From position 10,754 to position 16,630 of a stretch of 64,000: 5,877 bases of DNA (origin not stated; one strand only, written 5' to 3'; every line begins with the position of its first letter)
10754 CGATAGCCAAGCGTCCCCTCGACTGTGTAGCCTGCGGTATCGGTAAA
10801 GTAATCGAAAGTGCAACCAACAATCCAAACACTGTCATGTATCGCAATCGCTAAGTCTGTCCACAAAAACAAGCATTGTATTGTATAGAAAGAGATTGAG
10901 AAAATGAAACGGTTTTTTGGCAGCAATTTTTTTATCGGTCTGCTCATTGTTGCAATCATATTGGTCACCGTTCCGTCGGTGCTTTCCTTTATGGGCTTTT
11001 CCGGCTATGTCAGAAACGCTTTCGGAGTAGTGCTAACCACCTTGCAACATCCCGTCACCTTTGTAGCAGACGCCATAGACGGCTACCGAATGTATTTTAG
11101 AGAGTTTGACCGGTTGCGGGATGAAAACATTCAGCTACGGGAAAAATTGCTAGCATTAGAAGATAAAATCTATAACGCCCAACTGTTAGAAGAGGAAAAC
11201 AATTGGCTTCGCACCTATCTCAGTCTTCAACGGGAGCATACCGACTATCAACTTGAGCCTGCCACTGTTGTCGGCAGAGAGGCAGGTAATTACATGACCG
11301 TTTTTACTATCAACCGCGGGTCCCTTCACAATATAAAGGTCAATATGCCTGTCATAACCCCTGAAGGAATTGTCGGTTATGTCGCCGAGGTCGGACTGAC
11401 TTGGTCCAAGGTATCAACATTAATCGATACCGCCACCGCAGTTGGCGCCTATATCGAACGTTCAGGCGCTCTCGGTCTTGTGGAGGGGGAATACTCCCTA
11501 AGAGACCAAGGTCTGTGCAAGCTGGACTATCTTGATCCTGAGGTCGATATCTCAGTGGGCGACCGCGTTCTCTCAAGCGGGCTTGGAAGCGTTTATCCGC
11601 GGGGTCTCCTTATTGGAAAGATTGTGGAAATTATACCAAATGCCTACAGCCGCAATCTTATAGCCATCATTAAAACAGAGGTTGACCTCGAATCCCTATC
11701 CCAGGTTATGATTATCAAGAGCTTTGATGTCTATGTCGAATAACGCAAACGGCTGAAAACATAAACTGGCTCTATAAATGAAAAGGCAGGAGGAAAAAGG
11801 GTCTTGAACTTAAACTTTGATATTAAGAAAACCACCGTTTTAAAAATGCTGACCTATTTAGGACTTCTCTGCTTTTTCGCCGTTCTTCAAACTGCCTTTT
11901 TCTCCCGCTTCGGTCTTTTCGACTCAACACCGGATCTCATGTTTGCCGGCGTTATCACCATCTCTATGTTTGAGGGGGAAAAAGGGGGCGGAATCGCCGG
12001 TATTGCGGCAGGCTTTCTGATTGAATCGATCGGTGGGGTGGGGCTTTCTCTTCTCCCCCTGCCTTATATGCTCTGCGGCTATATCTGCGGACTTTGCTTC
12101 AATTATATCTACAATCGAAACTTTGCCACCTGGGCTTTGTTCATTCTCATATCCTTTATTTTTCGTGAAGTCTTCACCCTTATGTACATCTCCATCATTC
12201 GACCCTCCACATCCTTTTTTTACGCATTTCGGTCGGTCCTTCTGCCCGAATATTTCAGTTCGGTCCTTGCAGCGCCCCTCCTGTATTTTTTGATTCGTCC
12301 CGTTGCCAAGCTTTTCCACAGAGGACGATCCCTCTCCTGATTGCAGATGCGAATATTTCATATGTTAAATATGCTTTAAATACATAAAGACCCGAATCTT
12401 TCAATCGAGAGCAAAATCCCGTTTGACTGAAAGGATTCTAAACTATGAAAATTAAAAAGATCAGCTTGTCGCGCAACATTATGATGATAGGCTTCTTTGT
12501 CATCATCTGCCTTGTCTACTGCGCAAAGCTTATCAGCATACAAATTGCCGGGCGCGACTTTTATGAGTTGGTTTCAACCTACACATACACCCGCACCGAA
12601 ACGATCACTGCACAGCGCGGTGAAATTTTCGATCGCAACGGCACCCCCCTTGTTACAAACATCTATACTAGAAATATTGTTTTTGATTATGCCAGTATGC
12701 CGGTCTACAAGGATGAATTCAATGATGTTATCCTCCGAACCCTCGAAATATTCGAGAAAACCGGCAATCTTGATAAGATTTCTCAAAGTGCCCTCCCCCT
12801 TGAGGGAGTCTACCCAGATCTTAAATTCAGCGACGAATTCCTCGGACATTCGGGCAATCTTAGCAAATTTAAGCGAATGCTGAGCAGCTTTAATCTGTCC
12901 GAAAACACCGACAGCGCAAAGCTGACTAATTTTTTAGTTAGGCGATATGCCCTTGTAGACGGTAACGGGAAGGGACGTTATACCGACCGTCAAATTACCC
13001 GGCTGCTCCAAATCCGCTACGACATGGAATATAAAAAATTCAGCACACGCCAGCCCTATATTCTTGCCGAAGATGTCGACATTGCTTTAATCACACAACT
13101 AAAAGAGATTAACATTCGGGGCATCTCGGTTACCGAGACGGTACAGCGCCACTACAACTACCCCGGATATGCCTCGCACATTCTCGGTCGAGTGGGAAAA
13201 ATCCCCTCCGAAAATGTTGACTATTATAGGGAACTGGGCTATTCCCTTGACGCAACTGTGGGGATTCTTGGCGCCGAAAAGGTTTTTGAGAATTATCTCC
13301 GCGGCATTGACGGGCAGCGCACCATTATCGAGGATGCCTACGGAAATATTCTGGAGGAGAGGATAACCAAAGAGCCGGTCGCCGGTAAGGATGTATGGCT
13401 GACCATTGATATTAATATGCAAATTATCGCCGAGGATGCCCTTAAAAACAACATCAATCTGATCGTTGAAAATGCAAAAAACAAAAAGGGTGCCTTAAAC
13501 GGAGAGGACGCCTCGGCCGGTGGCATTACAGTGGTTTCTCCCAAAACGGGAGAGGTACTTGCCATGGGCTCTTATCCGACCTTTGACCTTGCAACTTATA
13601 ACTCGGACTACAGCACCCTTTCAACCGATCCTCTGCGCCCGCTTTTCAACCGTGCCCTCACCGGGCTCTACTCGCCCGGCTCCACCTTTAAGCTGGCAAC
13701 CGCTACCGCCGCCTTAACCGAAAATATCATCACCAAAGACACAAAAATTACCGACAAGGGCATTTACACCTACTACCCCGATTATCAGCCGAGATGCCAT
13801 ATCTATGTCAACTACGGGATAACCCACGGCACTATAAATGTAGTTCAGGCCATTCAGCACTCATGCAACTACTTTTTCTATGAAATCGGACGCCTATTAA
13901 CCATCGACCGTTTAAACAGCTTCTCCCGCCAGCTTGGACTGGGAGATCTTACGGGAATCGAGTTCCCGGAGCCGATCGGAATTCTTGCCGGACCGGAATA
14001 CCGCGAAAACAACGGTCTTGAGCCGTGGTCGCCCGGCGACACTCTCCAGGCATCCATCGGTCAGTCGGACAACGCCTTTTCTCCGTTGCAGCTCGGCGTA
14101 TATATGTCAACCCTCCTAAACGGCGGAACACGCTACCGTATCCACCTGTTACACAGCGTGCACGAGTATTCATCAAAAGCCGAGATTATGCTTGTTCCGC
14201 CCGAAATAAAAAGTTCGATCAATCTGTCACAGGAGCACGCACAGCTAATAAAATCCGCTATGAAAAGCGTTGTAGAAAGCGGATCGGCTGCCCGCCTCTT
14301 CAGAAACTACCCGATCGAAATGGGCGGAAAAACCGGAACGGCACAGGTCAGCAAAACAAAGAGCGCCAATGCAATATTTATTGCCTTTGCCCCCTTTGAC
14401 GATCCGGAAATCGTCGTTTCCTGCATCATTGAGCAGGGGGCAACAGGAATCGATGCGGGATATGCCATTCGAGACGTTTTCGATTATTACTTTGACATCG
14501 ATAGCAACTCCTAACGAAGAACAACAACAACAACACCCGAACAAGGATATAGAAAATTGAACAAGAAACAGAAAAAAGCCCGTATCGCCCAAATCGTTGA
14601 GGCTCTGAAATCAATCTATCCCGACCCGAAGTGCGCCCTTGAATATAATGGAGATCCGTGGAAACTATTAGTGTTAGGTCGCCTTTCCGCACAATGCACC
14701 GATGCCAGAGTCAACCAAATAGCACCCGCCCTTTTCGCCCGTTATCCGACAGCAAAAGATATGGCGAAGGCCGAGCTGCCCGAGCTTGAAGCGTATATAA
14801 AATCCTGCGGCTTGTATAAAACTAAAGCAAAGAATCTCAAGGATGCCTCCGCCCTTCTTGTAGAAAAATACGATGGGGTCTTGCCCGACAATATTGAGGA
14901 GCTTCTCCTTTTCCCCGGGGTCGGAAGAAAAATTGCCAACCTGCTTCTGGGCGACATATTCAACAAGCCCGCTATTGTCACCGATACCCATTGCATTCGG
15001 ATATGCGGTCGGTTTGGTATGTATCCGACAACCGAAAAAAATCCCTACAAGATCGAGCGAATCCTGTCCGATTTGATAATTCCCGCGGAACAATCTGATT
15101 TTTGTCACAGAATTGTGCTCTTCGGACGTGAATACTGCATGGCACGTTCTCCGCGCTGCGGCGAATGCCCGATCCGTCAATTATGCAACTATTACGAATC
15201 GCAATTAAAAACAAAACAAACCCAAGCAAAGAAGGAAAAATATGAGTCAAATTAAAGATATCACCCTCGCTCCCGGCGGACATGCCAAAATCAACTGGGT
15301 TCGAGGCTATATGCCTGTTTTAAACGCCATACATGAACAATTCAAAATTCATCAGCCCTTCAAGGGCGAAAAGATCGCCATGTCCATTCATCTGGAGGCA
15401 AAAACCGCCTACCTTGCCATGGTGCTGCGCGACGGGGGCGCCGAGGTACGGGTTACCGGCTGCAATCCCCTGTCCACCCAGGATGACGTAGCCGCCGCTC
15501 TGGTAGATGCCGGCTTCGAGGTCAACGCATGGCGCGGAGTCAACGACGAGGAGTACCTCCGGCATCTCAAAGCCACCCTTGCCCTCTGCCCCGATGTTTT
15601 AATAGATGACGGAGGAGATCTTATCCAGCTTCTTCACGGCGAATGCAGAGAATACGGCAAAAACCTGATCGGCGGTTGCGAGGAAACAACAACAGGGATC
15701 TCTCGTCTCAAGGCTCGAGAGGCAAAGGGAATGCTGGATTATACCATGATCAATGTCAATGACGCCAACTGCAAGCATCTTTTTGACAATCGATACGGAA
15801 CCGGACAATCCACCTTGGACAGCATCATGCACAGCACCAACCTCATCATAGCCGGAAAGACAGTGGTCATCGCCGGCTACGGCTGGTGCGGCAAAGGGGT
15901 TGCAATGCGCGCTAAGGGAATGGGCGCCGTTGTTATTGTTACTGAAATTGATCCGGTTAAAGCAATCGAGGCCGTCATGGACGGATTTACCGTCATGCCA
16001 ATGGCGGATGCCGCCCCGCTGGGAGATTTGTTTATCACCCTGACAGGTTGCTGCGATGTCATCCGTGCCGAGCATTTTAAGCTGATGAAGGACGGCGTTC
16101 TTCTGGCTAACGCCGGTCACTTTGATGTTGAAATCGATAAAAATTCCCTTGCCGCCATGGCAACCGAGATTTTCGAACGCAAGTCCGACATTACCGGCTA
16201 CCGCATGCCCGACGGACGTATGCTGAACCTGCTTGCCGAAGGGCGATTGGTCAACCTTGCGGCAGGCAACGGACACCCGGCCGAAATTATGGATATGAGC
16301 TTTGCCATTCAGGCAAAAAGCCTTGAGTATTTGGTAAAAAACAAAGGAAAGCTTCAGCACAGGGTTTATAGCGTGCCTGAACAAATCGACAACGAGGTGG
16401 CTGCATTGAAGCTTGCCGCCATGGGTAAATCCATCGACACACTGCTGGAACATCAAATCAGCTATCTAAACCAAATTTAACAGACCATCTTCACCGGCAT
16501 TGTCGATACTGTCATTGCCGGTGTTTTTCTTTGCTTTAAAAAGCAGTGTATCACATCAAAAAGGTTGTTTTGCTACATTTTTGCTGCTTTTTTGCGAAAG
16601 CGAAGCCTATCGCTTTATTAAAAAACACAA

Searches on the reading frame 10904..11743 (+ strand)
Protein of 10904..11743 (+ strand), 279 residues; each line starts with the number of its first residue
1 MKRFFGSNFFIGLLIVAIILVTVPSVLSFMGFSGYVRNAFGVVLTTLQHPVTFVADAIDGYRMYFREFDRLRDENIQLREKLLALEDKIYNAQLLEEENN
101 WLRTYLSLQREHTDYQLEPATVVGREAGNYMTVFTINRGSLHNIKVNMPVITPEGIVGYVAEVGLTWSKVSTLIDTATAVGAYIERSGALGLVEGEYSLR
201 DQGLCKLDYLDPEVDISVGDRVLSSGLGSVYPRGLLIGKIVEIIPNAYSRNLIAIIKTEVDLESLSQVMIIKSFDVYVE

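Call 83: search_protein_families(library=pfam, proteins=[window:10904-11743:+], max_evalue=0.00001)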
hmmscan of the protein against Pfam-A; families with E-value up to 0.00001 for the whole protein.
window:10904-11743:+ (279 aa): 1 family
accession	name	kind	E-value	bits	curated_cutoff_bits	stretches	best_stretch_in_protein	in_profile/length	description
PF04085.20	MreC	-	5.3e-40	137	28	1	122-272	1-147/147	Rod shape-determining protein MreC, barrel core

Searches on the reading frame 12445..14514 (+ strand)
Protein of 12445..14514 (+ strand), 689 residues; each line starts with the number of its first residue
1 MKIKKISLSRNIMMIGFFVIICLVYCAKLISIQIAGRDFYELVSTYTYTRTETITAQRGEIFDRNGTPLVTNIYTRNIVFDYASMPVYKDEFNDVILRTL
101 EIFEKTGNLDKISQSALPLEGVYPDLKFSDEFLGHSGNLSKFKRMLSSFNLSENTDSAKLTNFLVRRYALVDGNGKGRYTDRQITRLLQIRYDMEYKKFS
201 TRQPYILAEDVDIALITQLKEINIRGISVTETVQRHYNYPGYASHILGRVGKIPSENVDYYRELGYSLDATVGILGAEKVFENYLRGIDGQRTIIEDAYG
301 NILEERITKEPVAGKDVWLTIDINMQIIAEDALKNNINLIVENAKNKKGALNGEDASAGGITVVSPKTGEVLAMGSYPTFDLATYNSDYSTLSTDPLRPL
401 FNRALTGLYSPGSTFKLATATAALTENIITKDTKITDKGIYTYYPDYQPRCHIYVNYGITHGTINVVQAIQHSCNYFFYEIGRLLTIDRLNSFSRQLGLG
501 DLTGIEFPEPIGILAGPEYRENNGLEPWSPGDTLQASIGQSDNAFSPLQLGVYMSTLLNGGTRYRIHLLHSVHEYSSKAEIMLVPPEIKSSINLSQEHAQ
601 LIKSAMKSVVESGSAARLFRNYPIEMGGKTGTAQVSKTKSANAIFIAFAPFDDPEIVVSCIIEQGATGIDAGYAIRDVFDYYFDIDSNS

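Call 83: search_protein_families(library=pfam, proteins=[window:12445-14514:+], max_evalue=0.00001)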
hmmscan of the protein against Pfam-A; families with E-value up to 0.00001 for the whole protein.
window:12445-14514:+ (689 aa): 2 families
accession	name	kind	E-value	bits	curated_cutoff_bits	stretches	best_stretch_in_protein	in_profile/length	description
PF00905.27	Transpeptidase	-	2.8e-55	188.1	22.1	1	359-669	1-283/299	Penicillin binding protein transpeptidase domain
PF03717.20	PBP_dimer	-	1.4e-31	110.7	24.4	1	54-305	2-178/180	Penicillin-binding Protein dimerisation domain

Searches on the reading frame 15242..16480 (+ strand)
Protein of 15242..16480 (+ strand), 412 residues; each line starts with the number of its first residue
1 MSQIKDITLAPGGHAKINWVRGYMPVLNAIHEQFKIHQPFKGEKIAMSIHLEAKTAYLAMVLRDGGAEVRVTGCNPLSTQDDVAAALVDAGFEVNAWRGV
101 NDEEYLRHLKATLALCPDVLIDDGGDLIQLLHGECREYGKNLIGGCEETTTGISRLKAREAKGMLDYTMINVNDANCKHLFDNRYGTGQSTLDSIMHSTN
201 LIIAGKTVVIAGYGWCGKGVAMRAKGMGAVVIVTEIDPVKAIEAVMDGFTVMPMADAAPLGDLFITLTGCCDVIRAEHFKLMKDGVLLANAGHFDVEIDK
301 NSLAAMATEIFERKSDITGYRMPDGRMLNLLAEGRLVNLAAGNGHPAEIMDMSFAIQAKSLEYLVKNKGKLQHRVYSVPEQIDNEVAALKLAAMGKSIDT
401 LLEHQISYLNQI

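Call 83: search_protein_families(library=pfam, proteins=[window:15242-16480:+], max_evalue=0.00001)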
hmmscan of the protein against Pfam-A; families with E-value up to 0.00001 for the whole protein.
window:15242-16480:+ (412 aa): 4 families
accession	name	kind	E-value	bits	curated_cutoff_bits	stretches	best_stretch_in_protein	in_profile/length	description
PF05221.23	AdoHcyase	-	3.3e-53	181.2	25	2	3-135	3-140/299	S-adenosyl-L-homocysteine hydrolase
PF00670.27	AdoHcyase_NAD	-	6.8e-53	179.5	27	1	183-342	1-160/162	S-adenosyl-L-homocysteine hydrolase, NAD binding domain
PF02826.25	2-Hacid_dh_C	-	4.5e-08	33.1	25.1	1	202-304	33-138/178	D-isomer specific 2-hydroxyacid dehydrogenase, NAD binding domain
PF07991.19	KARI_N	-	1.8e-06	28.1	20.6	0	203-297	2-100/165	Acetohydroxy acid isomeroreductase, NADPH-binding domain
